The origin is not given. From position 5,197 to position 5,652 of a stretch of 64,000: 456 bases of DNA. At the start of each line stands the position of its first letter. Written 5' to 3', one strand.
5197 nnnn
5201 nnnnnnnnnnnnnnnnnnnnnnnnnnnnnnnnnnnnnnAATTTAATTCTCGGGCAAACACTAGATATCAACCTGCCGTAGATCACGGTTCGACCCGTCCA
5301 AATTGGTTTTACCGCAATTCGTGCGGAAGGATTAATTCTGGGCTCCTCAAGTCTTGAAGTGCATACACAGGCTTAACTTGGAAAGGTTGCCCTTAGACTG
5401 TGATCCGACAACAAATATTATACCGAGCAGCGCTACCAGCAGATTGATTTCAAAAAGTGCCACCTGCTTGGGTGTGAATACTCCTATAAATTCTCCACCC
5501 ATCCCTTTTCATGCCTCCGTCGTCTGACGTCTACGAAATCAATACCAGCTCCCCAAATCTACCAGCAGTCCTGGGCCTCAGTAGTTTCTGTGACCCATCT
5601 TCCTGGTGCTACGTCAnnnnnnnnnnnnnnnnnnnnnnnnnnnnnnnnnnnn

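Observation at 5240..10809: Perfect 23-bp direct repeat brackets a 5.5-kb insertion between divergent core genes nadE and an amidohydrolase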

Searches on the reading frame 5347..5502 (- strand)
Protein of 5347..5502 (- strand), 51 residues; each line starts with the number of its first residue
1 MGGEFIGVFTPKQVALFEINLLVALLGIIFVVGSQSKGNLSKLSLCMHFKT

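Call 41: search_protein_families(library=pfam, proteins=[window:5347-5502:-], max_evalue=0.01)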
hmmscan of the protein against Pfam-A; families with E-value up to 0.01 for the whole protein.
window:5347-5502:- (51 aa): 0 families
